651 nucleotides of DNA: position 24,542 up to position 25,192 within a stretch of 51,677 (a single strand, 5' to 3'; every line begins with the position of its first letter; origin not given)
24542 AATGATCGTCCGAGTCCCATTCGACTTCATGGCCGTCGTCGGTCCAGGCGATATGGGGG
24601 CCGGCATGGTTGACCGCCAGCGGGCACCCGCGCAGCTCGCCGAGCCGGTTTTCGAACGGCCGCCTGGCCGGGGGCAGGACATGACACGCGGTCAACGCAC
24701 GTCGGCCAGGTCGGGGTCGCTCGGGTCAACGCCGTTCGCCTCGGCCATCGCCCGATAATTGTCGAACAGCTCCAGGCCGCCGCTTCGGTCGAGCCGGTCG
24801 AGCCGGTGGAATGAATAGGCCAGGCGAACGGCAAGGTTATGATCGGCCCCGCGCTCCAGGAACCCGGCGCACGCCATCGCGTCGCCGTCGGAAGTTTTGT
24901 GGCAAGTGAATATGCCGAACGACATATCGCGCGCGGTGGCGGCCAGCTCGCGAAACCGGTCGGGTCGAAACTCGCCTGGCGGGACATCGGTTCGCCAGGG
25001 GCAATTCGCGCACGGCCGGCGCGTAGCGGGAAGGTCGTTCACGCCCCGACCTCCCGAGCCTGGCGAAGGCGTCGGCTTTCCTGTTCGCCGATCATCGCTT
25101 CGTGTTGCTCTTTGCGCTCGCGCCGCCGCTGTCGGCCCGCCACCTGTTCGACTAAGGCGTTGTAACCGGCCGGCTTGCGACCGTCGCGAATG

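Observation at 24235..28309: Reverse-strand 13-gene accessory island splitting the head-assembly module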

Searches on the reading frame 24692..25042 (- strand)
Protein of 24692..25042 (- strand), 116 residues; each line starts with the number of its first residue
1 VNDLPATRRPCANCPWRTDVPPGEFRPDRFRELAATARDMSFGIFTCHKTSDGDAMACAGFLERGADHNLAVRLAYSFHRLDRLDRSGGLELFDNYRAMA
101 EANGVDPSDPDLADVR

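Call 9: search_protein_families(library=pfam, max_evalue=0.1, proteins=[window:24692-25042:-])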
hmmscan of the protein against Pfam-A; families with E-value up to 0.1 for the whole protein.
window:24692-25042:- (116 aa): 1 family
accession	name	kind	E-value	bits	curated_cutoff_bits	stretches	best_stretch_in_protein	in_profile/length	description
PF19800.4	DUF6283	-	9.9e-35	119.6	27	1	7-115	3-114/115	Family of unknown function (DUF6283)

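Call 10: search_protein_families(library=phrogs, max_evalue=0.1, proteins=[window:24692-25042:-])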
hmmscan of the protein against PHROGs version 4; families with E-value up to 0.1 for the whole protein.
window:24692-25042:- (116 aa): 3 families
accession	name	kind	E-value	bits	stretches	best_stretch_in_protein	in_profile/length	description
phrog_18249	-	unknown function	1.4e-12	48.9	1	7-83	8-90/144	-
phrog_18928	-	unknown function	1.7e-11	45.2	1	8-81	6-86/121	-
phrog_5443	-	unknown function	4e-10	40.6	1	6-84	109-197/287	-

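Call 22: search_protein_families(library=padloc, max_evalue=0.01, proteins=[window:24692-25042:-])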
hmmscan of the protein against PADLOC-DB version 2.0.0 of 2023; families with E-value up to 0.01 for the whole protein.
window:24692-25042:- (116 aa): 0 families

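Call 27: search_dna_similar(query=window:24692-25042:-, collection=phages, mode=protein, max_rows=30)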
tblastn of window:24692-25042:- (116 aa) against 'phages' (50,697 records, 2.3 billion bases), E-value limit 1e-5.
Records with a match: 24; places in all: 24; records where one place covers at least 80% of the query: 20.
Best place of each record, by identity: <60% 24.
By first word of the organism name: Mycobacterium 22; Tunturiibacter 1; Pseudoalteromonas 1.
By host as written in the record: Mycobacterium smegmatis mc2 155 15; Mycobacterium smegmatis mc#155 5; Mycobacterium smegamtis mc2 155 2; Tunturiibacter empetritectus M8UP27 1; Pseudoalteromonas sp. Y7 1.
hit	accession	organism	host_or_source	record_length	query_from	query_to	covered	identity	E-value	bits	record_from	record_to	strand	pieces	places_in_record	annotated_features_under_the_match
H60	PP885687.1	Tunturiibacter phage Tunturi_4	Tunturiibacter empetritectus M8UP27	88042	9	116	93%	47.7%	4e-26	106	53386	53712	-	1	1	hypothetical protein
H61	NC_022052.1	Mycobacterium phage Whirlwind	Mycobacterium smegamtis mc2 155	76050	10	110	87%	35.4%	1e-7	54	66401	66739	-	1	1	120: hypothetical protein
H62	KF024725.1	Mycobacterium phage Whirlwind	Mycobacterium smegamtis mc2 155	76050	10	110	87%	35.4%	1e-7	54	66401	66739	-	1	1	120: hypothetical protein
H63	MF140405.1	Mycobacterium phage Clautastrophe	Mycobacterium smegmatis mc2 155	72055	1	101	87%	35.1%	7e-8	54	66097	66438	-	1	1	118: hypothetical protein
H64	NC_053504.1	Mycobacterium phage Lumos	Mycobacterium smegmatis mc2 155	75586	1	101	87%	35.1%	7e-8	54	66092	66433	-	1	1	hypothetical protein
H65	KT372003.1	Mycobacterium phage Lumos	Mycobacterium smegmatis mc2 155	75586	1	101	87%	35.1%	7e-8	54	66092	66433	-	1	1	hypothetical protein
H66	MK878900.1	Mycobacterium phage MsGreen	Mycobacterium smegmatis mc2 155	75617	1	101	87%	35.1%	7e-8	54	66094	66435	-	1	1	120: hypothetical protein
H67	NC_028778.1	Mycobacterium phage Snenia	Mycobacterium smegmatis mc2 155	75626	1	101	87%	35.1%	7e-8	54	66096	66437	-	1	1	118: hypothetical protein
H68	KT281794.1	Mycobacterium phage Snenia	Mycobacterium smegmatis mc2 155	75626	1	101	87%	35.1%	7e-8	54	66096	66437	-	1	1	118: hypothetical protein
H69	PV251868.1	Mycobacterium phage Jobypre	Mycobacterium smegmatis mc#155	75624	1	101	87%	35.1%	7e-8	54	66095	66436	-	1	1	119: hypothetical protein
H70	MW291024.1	Mycobacterium phage Jubie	Mycobacterium smegmatis mc2 155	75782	1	101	87%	35.1%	7e-8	54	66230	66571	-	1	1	119: hypothetical protein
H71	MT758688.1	Mycobacterium phage CELFI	Mycobacterium smegmatis mc2 155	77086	10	109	86%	34.8%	2e-7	53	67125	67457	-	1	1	hypothetical protein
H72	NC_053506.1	Mycobacterium phage CELFI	Mycobacterium smegmatis mc2 155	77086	10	109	86%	34.8%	2e-7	53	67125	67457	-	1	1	DUF6283 family protein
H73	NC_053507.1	Mycobacterium phage Finemlucis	Mycobacterium smegmatis mc#155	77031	10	106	84%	35.8%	6e-9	57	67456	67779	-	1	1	123: DUF6283 family protein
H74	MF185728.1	Mycobacterium phage Finemlucis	Mycobacterium smegmatis mc#155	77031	10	106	84%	35.8%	6e-9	57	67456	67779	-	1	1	123: hypothetical protein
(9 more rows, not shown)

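Call 44: search_protein_families(library=ncbifam, max_evalue=0.1, proteins=[window:24692-25042:-])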
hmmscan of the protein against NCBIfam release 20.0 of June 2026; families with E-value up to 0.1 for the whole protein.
window:24692-25042:- (116 aa): 0 families

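Call 52: get_annotated_region(hit=H60, flank=3000)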
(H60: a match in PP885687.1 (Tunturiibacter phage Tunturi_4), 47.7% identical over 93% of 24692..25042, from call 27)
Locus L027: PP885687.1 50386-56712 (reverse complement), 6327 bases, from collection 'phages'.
description: Tunturiibacter phage Tunturi_4, complete genome.
organism: Tunturiibacter phage Tunturi_4 (NCBI taxid 3378198)
taxonomy: Viruses; Duplodnaviria; Heunggongvirae; Uroviricota; Caudoviricetes
host: Tunturiibacter empetritectus M8UP27; source: soil; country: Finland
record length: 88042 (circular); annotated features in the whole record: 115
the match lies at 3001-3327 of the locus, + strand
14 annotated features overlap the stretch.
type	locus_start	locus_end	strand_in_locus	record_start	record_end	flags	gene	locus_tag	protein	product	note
CDS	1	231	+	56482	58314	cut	-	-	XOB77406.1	DNA methyltransferase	ORF78; gp78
CDS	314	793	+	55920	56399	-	-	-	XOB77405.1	hypothetical protein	ORF77; gp77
CDS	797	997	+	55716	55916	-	-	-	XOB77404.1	hypothetical protein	ORF76; gp76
CDS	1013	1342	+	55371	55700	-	-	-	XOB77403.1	hypothetical protein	ORF75; gp75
CDS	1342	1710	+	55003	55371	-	-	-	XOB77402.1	hypothetical protein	ORF74; gp74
CDS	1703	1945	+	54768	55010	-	-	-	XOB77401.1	hypothetical protein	ORF73; gp73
CDS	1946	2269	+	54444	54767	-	-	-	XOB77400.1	superinfection immunity protein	ORF72; gp72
CDS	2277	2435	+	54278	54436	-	-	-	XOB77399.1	hypothetical protein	ORF71; gp71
CDS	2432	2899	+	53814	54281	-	-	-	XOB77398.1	HNH endonuclease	ORF70; gp70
CDS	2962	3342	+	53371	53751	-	-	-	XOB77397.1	hypothetical protein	ORF69; gp69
CDS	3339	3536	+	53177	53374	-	-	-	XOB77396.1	hypothetical protein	ORF68; gp68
CDS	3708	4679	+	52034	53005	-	-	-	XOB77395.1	O-acetyltransferase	ORF67; gp67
CDS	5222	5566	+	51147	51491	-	-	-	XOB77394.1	hypothetical protein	ORF66; gp66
CDS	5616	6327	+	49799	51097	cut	-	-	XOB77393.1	exonuclease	ORF65; gp65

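Call 55: search_solved_structures(query=window:24692-25042:-, max_evalue=1, show_alignments=1)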
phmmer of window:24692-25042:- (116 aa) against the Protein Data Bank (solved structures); distinct sequences matched with E-value up to 1: 0.

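Call 57: find_homologous_proteins(query=window:24692-25042:-, max_evalue=0.00001)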
Query window:24692-25042:- (116 aa): 93 proteins with E <= 0.00001 among 122 candidates.
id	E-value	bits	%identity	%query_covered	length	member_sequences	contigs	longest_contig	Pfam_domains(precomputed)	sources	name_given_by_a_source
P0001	4.5e-49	184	74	97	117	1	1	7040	PF19800.5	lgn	-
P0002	3.0e-45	171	68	99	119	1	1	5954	PF19800.5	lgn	-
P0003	3.6e-44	168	100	66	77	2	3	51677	PF19800.5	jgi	jgi:hypothetical protein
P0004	9.7e-43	163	63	100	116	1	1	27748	PF19800.5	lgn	-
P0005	2.3e-42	162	66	97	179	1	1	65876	PF19800.5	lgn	-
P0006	1.7e-41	159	64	99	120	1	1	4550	PF19800.5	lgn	-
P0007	3.2e-41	158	64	100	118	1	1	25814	PF19800.5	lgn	-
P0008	3.9e-41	158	65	99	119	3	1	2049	PF19800.5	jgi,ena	-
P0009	6.5e-41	157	66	96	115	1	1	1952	PF19800.5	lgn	-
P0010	1.0e-40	157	63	99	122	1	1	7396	PF19800.5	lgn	-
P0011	1.5e-40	156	62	96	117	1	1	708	PF19800.5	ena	-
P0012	1.9e-40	156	68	92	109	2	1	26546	PF19800.5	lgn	-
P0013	1.6e-39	153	60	99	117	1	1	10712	PF19800.5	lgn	-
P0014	6.7e-39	151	64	100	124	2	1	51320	PF19800.5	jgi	jgi:hypothetical protein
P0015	7.2e-39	151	62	97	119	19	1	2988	PF19800.5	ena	-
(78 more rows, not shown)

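Call 58: find_encoding_contigs(protein=P0014, flank=10000, max_places=2)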
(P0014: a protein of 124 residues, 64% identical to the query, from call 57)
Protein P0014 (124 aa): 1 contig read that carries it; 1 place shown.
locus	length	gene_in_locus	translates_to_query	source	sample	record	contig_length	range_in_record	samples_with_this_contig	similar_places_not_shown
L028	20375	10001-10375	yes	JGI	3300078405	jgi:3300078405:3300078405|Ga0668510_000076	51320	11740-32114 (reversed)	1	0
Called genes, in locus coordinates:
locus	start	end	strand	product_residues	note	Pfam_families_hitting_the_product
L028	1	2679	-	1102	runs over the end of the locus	-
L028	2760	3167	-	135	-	-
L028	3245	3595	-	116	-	-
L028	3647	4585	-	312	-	PF09950:Major_capside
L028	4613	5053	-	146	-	PF22758:Phage_cement, PF23982:XM1_gp53_minor_capsid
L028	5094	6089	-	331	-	-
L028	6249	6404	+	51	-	-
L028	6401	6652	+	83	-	-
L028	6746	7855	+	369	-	PF06067:DUF932 (weak)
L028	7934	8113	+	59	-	-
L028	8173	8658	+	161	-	-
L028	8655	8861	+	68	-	-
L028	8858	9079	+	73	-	-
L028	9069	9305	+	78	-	-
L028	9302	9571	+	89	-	-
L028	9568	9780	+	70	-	-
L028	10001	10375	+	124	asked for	PF19800:DUF6283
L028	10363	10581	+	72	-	-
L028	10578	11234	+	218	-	-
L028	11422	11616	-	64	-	-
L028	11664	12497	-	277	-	PF04233:Phage_Mu_F (faint)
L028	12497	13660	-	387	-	-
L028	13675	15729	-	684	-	PF06074:Portal_Mu, PF23474:Acb1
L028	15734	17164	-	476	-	PF04466:Terminase_3, PF17288:Terminase_3C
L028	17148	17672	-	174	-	-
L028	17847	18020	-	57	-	-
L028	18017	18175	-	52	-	-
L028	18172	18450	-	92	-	-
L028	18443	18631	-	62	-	PF07411:DUF1508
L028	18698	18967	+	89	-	-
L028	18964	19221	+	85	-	-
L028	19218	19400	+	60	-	-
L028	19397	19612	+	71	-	-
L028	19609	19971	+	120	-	-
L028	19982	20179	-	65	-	-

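Call 59: find_encoding_contigs(protein=P0004, flank=8000, max_places=2)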
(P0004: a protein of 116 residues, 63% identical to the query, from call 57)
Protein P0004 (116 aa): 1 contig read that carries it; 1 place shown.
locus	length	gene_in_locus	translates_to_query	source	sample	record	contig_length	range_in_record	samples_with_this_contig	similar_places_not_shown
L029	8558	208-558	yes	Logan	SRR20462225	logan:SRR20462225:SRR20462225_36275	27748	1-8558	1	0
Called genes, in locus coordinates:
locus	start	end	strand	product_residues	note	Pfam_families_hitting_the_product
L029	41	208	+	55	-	-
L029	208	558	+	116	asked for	PF19800:DUF6283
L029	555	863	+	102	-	-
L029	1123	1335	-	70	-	-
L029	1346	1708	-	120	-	-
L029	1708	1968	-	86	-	PF23987:Phage_holin_10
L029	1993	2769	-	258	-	PF01510:Amidase_2, PF01471:PG_binding_1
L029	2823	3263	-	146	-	-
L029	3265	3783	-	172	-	-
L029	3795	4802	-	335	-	-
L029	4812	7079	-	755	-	-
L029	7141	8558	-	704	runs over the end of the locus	PF21722:Gly_rich_2 (weak)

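Call 76: search_solved_structures(query=A4, max_evalue=1, show_alignments=1)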
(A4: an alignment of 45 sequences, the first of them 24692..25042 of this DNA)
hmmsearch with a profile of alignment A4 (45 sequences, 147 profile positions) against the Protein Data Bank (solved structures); distinct sequences matched with E-value up to 1: 1.
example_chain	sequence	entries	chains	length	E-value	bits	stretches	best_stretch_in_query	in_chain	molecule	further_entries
6u42_6I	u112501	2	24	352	0.77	12.8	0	93-140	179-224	FAP252 | Flagellar associated protein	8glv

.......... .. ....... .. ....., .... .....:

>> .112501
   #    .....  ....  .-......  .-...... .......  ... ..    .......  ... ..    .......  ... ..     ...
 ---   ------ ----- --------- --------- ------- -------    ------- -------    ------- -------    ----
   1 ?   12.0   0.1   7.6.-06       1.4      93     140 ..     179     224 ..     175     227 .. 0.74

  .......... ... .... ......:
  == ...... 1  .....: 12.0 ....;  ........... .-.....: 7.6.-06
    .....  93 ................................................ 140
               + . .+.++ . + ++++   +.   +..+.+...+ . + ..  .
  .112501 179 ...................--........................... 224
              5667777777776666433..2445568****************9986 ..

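Call 79: predict_structure(alignment_id=A4)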
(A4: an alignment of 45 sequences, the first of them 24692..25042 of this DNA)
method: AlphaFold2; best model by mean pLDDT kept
length: 116 residues; sequences in the alignment: 45
mean_pLDDT: 92.7   pTM: 0.86
mean pLDDT of the five models: 92.7, 91.9, 91.3, 91.1, 91.1
residues with pLDDT >= 90: 96; 70-90: 19; 50-70: 1; < 50: 0
segments of 3 or more residues with pLDDT < 50: none
pLDDT, mean of each block of 10 residues (from residue 1): 88 94 85 94 91 88 96 97 96 96 95 91
secondary structure, 60 per line:
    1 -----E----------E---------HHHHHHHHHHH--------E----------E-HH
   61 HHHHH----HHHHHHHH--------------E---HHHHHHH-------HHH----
elements in order: H27-37 H59-65 H70-77 H96-102

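Call 83: fold_search(model_id=the predicted structure, library=pdb)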
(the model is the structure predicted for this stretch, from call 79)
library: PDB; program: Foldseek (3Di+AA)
matches with E <= 10: 2; with E <= 0.001: 0
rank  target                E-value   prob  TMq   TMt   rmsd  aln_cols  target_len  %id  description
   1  5xam_B                8.0e+00  0.00  0.15  0.05  13.0       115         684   16  Crystal structure of SecDF in I form at 4 A resolution (released 2017-05-17)
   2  4ce4_N                9.7e+00  0.00  0.12  0.10  13.6        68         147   18  39S large subunit of the porcine mitochondrial ribosome (released 2013-12-18)

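Call 87: fold_search(model_id=the predicted structure, library=viral)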
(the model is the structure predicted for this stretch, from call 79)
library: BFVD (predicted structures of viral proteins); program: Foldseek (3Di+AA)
matches with E <= 10: 15; with E <= 0.001: 1
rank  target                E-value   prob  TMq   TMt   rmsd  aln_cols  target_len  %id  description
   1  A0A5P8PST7            3.0e-04  1.00  0.59  0.71   3.4       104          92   25  Uncharacterized protein [Vibrio phage phi50-12]
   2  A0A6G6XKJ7            2.7e-03  1.00  0.52  0.64   3.2       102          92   20  Uncharacterized protein [Gordonia phage Skog]
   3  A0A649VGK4            1.1e-02  1.00  0.52  0.62   4.5        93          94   25  (no name in the UniProt tables at hand)
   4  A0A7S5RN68            5.4e-02  0.91  0.53  0.42   5.6       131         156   17  (no name in the UniProt tables at hand)
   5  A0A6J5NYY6            9.2e-02  0.80  0.49  0.35   5.0       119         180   18  Uncharacterized protein [uncultured Caudovirales phage]
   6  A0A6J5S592            1.4e-01  0.57  0.43  0.25   7.8       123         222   15  Uncharacterized protein [uncultured Caudovirales phage]
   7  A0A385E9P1            3.0e-01  0.28  0.40  0.41  10.3       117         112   18  Uncharacterized protein [Caulobacter phage CcrBL10]
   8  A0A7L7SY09            4.2e-01  0.41  0.47  0.41   4.6       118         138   15  (no name in the UniProt tables at hand)
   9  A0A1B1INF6            3.0e+00  0.02  0.19  0.15   7.5        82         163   11  (no name in the UniProt tables at hand)
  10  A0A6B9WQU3            5.8e+00  0.01  0.11  0.15  10.7        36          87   22  Uncharacterized protein [Escherichia phage aaroes]
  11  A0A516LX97            7.5e+00  0.01  0.13  0.09  12.4        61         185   11  (no name in the UniProt tables at hand)
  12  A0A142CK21            9.1e+00  0.00  0.12  0.06  11.8       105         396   10  (no name in the UniProt tables at hand)
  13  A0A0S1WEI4            9.7e+00  0.01  0.19  0.20  12.8        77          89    8  (no name in the UniProt tables at hand)
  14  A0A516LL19            9.7e+00  0.01  0.14  0.17  13.0        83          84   12  (no name in the UniProt tables at hand)
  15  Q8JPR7                9.7e+00  0.01  0.17  0.14  13.9       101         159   15  ORF 9 (Fragment) [Spodoptera littoralis nuclear polyhedrosis virus]
